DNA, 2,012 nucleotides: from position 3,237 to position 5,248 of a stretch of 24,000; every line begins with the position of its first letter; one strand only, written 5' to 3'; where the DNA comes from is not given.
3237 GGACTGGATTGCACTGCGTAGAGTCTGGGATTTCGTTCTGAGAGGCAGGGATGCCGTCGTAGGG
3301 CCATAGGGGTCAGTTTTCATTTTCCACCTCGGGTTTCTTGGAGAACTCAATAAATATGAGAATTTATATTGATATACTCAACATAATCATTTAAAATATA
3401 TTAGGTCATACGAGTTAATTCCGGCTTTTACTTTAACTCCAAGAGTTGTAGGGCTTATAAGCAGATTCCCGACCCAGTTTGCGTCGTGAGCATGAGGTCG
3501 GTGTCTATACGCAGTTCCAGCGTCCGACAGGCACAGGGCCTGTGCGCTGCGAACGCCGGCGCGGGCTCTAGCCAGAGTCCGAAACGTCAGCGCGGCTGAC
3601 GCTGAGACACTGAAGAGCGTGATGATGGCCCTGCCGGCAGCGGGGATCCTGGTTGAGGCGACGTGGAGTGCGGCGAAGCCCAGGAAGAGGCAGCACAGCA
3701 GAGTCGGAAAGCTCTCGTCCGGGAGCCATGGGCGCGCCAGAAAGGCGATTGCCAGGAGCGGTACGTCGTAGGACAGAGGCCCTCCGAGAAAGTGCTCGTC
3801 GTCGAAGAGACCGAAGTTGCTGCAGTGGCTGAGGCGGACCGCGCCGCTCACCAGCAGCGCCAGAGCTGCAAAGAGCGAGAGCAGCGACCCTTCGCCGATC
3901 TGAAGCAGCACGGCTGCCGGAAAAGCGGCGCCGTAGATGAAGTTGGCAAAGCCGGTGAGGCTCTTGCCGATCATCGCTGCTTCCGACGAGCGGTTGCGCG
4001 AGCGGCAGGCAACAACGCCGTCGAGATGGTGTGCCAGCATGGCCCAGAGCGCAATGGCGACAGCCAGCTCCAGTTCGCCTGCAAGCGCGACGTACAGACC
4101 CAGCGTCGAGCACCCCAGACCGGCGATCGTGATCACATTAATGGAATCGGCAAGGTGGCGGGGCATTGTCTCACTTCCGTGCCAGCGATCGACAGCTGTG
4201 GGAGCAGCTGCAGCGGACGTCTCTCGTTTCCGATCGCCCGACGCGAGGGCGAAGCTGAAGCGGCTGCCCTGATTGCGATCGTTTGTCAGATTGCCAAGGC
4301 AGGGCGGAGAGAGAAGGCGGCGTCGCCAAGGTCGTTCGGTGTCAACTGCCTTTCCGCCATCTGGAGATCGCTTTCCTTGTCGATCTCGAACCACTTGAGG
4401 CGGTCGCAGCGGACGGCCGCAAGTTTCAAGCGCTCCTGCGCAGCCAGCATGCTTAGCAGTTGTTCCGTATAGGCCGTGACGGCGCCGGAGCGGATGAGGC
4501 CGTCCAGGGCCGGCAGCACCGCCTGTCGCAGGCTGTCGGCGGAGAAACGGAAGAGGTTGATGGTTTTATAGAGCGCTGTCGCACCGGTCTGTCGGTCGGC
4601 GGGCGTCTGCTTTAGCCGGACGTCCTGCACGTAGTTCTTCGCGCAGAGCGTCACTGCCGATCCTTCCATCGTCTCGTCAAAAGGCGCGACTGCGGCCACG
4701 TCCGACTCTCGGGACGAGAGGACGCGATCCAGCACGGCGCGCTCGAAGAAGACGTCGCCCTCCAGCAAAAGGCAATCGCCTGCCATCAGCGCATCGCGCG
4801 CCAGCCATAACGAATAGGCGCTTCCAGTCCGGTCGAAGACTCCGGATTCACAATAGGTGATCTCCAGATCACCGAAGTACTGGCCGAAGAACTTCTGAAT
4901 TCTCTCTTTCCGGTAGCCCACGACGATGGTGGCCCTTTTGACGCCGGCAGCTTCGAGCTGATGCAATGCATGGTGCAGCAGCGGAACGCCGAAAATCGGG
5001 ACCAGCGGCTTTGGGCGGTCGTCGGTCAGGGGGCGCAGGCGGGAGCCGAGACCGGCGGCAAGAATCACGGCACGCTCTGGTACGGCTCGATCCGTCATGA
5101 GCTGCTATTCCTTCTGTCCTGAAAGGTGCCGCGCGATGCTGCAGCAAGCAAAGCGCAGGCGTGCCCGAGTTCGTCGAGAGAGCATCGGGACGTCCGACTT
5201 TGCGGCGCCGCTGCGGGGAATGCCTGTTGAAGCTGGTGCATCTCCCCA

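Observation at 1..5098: Phosphonate operon with no visible Ppd: PEP mutase coupled to an aspartate-type aminotransferase plus Kennedy-like activation and transfer genes (candidate phosphonoalanine-type lipid or conjugate pathway)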

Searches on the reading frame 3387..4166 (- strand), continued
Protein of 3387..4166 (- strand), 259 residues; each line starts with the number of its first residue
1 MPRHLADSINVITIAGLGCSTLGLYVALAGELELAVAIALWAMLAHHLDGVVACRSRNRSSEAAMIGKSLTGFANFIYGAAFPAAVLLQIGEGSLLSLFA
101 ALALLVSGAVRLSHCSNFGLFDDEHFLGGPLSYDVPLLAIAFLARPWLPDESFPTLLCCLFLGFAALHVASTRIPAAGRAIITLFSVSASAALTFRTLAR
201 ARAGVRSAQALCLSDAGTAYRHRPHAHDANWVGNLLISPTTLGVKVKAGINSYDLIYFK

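Call 63: search_solved_structures(query=L051:8790-9866:+, max_evalue=1, show_alignments=1)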
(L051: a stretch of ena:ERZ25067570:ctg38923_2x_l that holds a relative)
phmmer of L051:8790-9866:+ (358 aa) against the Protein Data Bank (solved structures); distinct sequences matched with E-value up to 1: 33.
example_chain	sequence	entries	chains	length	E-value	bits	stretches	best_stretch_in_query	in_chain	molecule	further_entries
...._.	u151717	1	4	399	8.4e-28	100.7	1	22-323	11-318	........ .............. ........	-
7lc0_A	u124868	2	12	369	6.4e-23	84.6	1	31-284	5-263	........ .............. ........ (L-seryl-tRNA(Ser) selenium transferase) | D-glucosaminate-6-phosphate ammonia lyase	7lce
3wco_A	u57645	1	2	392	3.2e-06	29.7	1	82-290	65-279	L-seryl-tRNA(Sec) selenium transferase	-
3w1i_A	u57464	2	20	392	3.4e-06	29.6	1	82-290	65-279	L-seryl-tRNA(Sec) selenium transferase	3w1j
3wcn_A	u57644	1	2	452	4.8e-06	29.1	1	82-290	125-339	L-seryl-tRNA(Sec) selenium transferase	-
3w1h_A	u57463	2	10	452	5.1e-06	29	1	81-290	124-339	L-seryl-tRNA(Sec) selenium transferase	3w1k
8uzw_A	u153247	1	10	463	0.00023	23.6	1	37-286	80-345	L-seryl-tRNA(Sec) selenium transferase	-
8sf5_A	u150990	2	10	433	0.0036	19.7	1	76-239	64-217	O-acetylhomoserine/O-acetylserine sulfhydrylase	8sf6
7kb0_A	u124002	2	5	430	0.0047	19.3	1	187-255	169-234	O-acetyl-L-homoserine sulfhydrylase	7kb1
8d8s_A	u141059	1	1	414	0.0052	19.1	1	188-250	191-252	Cysteine desulfurase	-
8kg1_A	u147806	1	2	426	0.0053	19.1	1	188-248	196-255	cysteine desulfurase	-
7ag1_Z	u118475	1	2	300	0.017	17.4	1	140-219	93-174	Sulfofructosephosphate aldolase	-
7lld_A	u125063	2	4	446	0.063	15.6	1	95-256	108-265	C-6' aminotransferase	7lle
9ddd_A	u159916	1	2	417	0.11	14.8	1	193-249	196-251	Probable cysteine desulfurase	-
8odq_B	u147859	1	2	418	0.11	14.8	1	193-249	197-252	Cysteine desulfurase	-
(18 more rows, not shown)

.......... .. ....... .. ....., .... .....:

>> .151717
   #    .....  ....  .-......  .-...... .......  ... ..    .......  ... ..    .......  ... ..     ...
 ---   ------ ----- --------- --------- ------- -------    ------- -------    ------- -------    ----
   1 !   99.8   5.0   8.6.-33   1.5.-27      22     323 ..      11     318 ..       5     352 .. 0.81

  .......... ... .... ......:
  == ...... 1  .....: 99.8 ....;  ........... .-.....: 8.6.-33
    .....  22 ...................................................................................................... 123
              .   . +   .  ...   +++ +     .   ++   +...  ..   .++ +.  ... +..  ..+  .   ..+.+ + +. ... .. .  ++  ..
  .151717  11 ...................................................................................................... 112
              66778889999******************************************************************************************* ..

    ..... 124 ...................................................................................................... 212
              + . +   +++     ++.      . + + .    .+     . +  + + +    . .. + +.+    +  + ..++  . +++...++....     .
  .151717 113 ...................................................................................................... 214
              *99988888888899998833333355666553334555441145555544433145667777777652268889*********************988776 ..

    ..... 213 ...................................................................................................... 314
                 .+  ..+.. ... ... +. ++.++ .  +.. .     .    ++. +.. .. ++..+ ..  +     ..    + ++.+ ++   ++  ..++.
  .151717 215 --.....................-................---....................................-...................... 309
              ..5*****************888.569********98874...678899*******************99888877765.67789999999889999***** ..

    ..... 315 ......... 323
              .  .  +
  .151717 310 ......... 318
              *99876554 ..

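Call 78: predict_structure(alignment_id=A3)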
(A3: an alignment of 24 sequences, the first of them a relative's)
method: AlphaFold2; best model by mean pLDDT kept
length: 202 residues; sequences in the alignment: 24
mean_pLDDT: 94.3   pTM: 0.90
mean pLDDT of the five models: 94.3, 94.3, 94.2, 93.4, 89.7
residues with pLDDT >= 90: 166; 70-90: 36; 50-70: 0; < 50: 0
segments of 3 or more residues with pLDDT < 50: none
pLDDT, mean of each block of 10 residues (from residue 1): 89 97 98 98 94 88 91 94 98 95 97 87 90 97 96 97 97 90 95 98 90
secondary structure, 60 per line:
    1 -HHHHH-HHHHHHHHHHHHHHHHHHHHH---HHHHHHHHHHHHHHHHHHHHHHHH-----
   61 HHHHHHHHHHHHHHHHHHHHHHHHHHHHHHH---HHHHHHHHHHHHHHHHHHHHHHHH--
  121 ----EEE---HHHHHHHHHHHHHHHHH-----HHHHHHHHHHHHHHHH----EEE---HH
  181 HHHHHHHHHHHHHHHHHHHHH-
elements in order: H2-6 H8-28 H32-55 H61-91 H95-118 E125-127 H131-147 H153-168 E173-175 H179-201

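Call 80: fold_search(model_id=the predicted structure, library=pdb)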
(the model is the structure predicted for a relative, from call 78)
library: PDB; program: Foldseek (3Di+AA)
matches with E <= 10: 199; with E <= 0.001: 4
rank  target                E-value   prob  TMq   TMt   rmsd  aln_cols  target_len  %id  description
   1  7pow_A                1.1e-06  1.00  0.67  0.67   6.2       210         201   20  Crystal structure of phosphatidyl serine synthase (PSS) in transition state. (released 2021-12-08)
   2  7b1k_B                1.9e-06  1.00  0.71  0.71   3.3       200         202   22  Crystal structure of phosphatidyl serine synthase (PSS) in the closed conformation with bound citrate. (released 2021-12-08)
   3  7b1k_A                2.9e-06  1.00  0.71  0.71   3.3       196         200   22  Crystal structure of phosphatidyl serine synthase (PSS) in the closed conformation with bound citrate. (released 2021-12-08)
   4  7pow_B                4.0e-06  1.00  0.68  0.68   6.1       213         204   20  Crystal structure of phosphatidyl serine synthase (PSS) in transition state. (released 2021-12-08)
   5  5d92_C                3.4e-02  1.00  0.61  0.39  12.0       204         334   20  Structure of a phosphatidylinositolphosphate (PIP) synthase from Renibacterium Salmoninarum (released 2015-11-04)
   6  7drj_A                4.3e-02  0.99  0.40  0.42  14.2       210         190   18  Crystal structure of phosphatidylglycerol phosphate synthase in complex with phosphatidylglycerol phosphate (released 2021-12-08)
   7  7drj_B                6.1e-02  0.97  0.39  0.42  14.0       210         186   20  Crystal structure of phosphatidylglycerol phosphate synthase in complex with phosphatidylglycerol phosphate (released 2021-12-08)
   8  7drk_A                6.4e-02  0.97  0.39  0.42  14.1       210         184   20  Crystal structure of phosphatidylglycerol phosphate synthase in complex with cytidine diphosphate-diacylglycerol (released 2021-12-08)
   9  6h59_A                7.0e-02  1.00  0.59  0.60   4.6       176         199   21  Crystal structure of Mycobacterium tuberculosis phosphatidylinositol phosphate synthase (PgsA1) with CDP-DAG bound (released 2019-05-15)
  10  6h59_B                7.0e-02  1.00  0.58  0.60   4.7       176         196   22  Crystal structure of Mycobacterium tuberculosis phosphatidylinositol phosphate synthase (PgsA1) with CDP-DAG bound (released 2019-05-15)
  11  5d92_B                7.7e-02  1.00  0.59  0.37  11.9       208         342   18  Structure of a phosphatidylinositolphosphate (PIP) synthase from Renibacterium Salmoninarum (released 2015-11-04)
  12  5d92_A                8.5e-02  1.00  0.57  0.36  11.9       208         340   18  Structure of a phosphatidylinositolphosphate (PIP) synthase from Renibacterium Salmoninarum (released 2015-11-04)
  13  7drk_B                8.5e-02  0.96  0.39  0.42  14.0       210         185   20  Crystal structure of phosphatidylglycerol phosphate synthase in complex with cytidine diphosphate-diacylglycerol (released 2021-12-08)
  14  6h5a_B                1.4e-01  1.00  0.59  0.57   4.7       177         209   22  Crystal structure of Mycobacterium tuberculosis phosphatidylinositol phosphate synthase (PgsA1) in complex with mangan (released 2019-05-15)
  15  4mnd                  1.8e-01  0.97  0.52  0.29   7.9       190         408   19  Crystal structure of Archaeoglobus fulgidus IPCT-DIPPS bifunctional membrane protein (released 2014-07-02)
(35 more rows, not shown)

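Call 88: find_homologous_proteins(query=L051:12187-14025:+, max_evalue=1e-50)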
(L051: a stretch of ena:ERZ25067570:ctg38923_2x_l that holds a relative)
Query L051:12187-14025:+ (612 aa): 6756 proteins with E <= 1e-50 among 8000 candidates; the best 120 are listed.
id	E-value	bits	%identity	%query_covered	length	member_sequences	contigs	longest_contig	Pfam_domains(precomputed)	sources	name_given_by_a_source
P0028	0.0e+0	1401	99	100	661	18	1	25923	PF00733.28,PF13522.12,PF13537.12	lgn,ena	-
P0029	2.4e-255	867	61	100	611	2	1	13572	PF00733.28,PF13522.12,PF13537.12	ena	-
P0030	4.5e-254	863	64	94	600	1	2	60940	PF00733.28,PF13522.12,PF13537.12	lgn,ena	-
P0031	2.2e-232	791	59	99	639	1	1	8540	PF00733.28,PF13522.12,PF13537.12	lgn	-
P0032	3.0e-226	771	57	99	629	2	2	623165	PF00733.28,PF13522.12,PF13537.12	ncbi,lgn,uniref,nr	ncbi:asparagine synthase (glutamine-hydrolyzing) (plasmid) [Sinorhizobium garamanticum]|uniref:aspar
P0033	1.3e-224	766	56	99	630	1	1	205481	PF00733.28,PF13522.12,PF13537.12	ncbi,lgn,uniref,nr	ncbi:asparagine synthase (glutamine-hydrolyzing) [Mesorhizobium sp. WSM2561]|uniref:asparagine synth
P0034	2.2e-224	765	56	99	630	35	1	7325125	PF00733.28,PF13522.12,PF13537.12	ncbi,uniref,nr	ncbi:asparagine synthase (glutamine-hydrolyzing) [Mesorhizobium sp. NZP2077]|uniref:asparagine synth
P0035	8.5e-223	760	56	99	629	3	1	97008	PF00733.28,PF13522.12,PF13537.12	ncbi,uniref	ncbi:asparagine synthase (glutamine-hydrolyzing) [Mesorhizobium sp. M0046]|uniref:asparagine synthas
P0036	5.6e-222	757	56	100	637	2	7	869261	PF00733.28,PF13522.12,PF13537.12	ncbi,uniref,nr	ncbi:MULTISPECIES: asparagine synthase (glutamine-hydrolyzing) [unclassified Bradyrhizobium]|uniref:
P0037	1.5e-221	755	55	99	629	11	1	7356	PF00733.28,PF13522.12,PF13537.12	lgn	-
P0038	8.5e-220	750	54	99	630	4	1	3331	PF00733.28,PF13522.12,PF13537.12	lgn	-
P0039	9.9e-220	749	56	99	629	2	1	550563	PF00733.28,PF13522.12,PF13537.12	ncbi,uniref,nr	ncbi:asparagine synthase (glutamine-hydrolyzing) [Rhizobium jaguaris]|uniref:asparagine synthase (gl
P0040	3.3e-219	748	55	99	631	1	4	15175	PF00733.28,PF13522.12,PF13537.12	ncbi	ncbi:asparagine synthase (glutamine-hydrolyzing) [Mesorhizobium sp. 43Arga]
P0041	1.1e-217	743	54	99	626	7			PF00733.28,PF13522.12,PF13537.12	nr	nr:asparagine synthase (glutamine-hydrolyzing) [Sinorhizobium mexicanum]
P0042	9.8e-217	740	54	100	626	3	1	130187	PF00733.28,PF13522.12,PF13537.12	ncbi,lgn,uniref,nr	ncbi:asparagine synthase (glutamine-hydrolyzing) [Sinorhizobium americanum]|uniref:asparagine syntha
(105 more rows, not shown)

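Call 89: find_encoding_contigs(protein=P0028, flank=10000, max_places=3)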
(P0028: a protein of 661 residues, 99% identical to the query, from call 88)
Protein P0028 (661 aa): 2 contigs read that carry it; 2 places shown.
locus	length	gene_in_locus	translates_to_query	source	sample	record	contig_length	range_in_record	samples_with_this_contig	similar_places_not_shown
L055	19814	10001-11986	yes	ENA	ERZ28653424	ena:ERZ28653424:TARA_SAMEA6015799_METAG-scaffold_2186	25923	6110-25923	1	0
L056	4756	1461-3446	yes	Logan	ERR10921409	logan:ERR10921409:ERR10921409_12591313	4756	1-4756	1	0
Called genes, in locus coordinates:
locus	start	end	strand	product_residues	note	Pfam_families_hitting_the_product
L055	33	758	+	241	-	PF00392:GntR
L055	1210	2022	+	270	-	PF00483:NTP_transferase, PF12804:NTP_transf_3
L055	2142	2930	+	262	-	-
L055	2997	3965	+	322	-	PF13714:PEP_mutase, PF00463:ICL (weak)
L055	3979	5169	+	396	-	PF00155:Aminotran_1_2, PF01212:Beta_elim_lyase (weak), PF01041:DegT_DnrJ_EryC1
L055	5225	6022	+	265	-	PF00483:NTP_transferase, PF12804:NTP_transf_3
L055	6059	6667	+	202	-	PF01066:CDP-OH_P_transf (faint)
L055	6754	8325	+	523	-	-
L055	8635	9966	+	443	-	PF07690:MFS_1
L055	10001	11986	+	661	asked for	PF13522:GATase_6, PF13537:GATase_7, PF00733:Asn_synthase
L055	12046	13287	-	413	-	PF00884:Sulfatase (faint), PF01663:Phosphodiest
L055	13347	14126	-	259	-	PF00528:BPD_transp_1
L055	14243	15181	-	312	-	PF19300:BPD_transp_1_N (weak), PF00528:BPD_transp_1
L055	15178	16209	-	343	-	PF00005:ABC_tran, PF08352:oligo_HPY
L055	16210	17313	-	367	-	PF00005:ABC_tran, PF13304:AAA_21 (faint), PF08352:oligo_HPY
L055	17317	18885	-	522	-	PF00496:SBP_bac_5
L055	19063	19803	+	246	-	PF00392:GntR, PF07702:UTRA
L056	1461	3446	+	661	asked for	PF13522:GATase_6, PF13537:GATase_7, PF00733:Asn_synthase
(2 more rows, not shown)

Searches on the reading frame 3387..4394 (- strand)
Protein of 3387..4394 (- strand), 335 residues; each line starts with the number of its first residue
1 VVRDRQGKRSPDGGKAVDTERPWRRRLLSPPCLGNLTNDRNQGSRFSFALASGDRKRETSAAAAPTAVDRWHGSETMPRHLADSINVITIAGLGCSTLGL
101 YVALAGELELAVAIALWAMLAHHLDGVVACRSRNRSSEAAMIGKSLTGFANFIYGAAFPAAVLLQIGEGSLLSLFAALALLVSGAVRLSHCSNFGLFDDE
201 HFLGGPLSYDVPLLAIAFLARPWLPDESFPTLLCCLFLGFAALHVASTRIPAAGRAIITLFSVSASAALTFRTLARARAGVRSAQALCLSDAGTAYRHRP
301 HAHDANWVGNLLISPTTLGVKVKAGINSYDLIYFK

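Call 5: search_protein_families(library=pfam, proteins=[window:3387-4394:-], max_evalue=0.01)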
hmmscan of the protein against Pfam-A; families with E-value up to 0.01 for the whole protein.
window:3387-4394:- (335 aa): 0 families

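Call 6: search_protein_families(library=ncbifam, proteins=[window:3387-4394:-], max_evalue=0.01)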
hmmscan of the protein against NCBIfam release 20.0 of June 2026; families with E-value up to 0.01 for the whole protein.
window:3387-4394:- (335 aa): 3 families
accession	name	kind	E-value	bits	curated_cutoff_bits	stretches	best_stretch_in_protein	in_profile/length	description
TIGR00473.1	pssA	equivalog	1.7e-06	28.2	107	1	98-209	10-117/153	CDP-diacylglycerol--serine O-phosphatidyltransferase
NF038087.1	arch_ser_synth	exception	3.7e-06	26.7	240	1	87-208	9-132/216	archaetidylserine synthase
TIGR04217.1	archae_ser_T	exception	0.0005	19.9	200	1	86-191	11-113/221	archaetidylserine synthase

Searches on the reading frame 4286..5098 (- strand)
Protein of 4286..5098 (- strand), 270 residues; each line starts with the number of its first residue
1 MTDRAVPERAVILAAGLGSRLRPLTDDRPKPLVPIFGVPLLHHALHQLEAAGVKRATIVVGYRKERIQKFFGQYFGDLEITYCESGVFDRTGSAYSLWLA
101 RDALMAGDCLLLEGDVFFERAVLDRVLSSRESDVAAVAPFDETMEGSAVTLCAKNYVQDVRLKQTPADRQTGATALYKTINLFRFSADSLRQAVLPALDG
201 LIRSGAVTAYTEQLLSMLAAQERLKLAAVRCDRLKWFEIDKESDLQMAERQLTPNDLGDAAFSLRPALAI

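Call 5: search_protein_families(library=pfam, proteins=[window:4286-5098:-], max_evalue=0.01)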
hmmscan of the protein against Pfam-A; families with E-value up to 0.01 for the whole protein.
window:4286-5098:- (270 aa): 4 families
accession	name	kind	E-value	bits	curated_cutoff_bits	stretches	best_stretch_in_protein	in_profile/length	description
PF00483.29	NTP_transferase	-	7.6e-15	55.6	21.2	1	10-125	2-120/245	Nucleotidyl transferase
PF12804.13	NTP_transf_3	-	2.3e-14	54.3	27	1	10-160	1-141/160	MobA-like NTP transferase domain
PF20202.4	DUF6564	-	3.7e-05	23.9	25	1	40-134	17-116/230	Domain of unknown function (DUF6564)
PF01128.25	IspD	-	0.00039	20.7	27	1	10-71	3-63/221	2-C-methyl-D-erythritol 4-phosphate cytidylyltransferase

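Call 6: search_protein_families(library=ncbifam, proteins=[window:4286-5098:-], max_evalue=0.01)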
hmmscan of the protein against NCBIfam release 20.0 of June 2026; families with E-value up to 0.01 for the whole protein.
window:4286-5098:- (270 aa): 38 families (the best 25 are shown)
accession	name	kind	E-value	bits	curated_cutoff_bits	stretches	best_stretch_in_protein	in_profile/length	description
NF041313.1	UDPGP_AglF_Halo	equivalog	1.2e-28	100.1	400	1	9-148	2-138/234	UTP--glucose-1-phosphate uridylyltransferase AglF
TIGR03992.1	Arch_glmU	subfamily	2.2e-28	99.2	292.1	1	9-167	2-156/393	bifunctional sugar-1-phosphate nucleotidylyltransferase/acetyltransferase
TIGR01208.1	rmlA_long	equivalog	3.7e-19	68.8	320.25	1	9-137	1-129/353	glucose-1-phosphate thymidylyltransferase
NF045761.1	NAMPUrTaseMurU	equivalog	9.2e-18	64.9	250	1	9-124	2-116/226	N-acetylmuramate alpha-1-phosphate uridylyltransferase MurU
NF049965.1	GlMnHpPGnyltfHddC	equivalog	1e-17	64.6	300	1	9-163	2-152/221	D-glycero-D-manno-heptose 1-phosphate guanosyltransferase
NF052502.1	man1P_GTase_Rv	exception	1.3e-17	63.7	440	1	10-137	3-128/352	mannose-1-phosphate guanylyltransferase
NF041173.1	Sug_nt_acttase_Thmprot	equivalog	7.1e-17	61.4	600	1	9-161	2-150/405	bifunctional sugar-1-phosphate nucleotidylyltransferase/acetyltransferase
NF041135.1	IPPtranDIPPsyn_Thcocales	equivalog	2.4e-14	53.2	580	1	9-131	2-117/419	bifunctional L-myo-inositol-1-phosphate cytidylyltransferase/CDP-L-myo-inositol myo-inositolphosphotransferase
NF045697.1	MurNAcPUrMurU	equivalog_domain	7.9e-14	51.6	370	1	11-70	1-60/229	N-acetylmuramate alpha-1-phosphate uridylyltransferase MurU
NF010933.0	PRK14353.1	equivalog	1.1e-12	47.3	505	1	9-249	7-239/453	bifunctional UDP-N-acetylglucosamine diphosphorylase/glucosamine-1-phosphate N-acetyltransferase GlmU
NF038362.1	Sden_1164_fam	equivalog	8.3e-12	45.1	300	1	8-137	2-137/266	Sden_1164 family protein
TIGR02623.1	G1P_cyt_trans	equivalog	5.3e-11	42.5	300.25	1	9-75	2-68/255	glucose-1-phosphate cytidylyltransferase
NF010935.0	PRK14355.1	equivalog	1.5e-10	40.3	718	1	10-140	6-131/459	bifunctional UDP-N-acetylglucosamine diphosphorylase/glucosamine-1-phosphate N-acetyltransferase GlmU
TIGR01099.1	galU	equivalog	3e-10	40.1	326.8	1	9-74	3-68/261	UTP--glucose-1-phosphate uridylyltransferase GalU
TIGR01173.1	glmU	equivalog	6e-10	38.6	366.85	1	9-133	2-120/452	bifunctional UDP-N-acetylglucosamine diphosphorylase/glucosamine-1-phosphate N-acetyltransferase GlmU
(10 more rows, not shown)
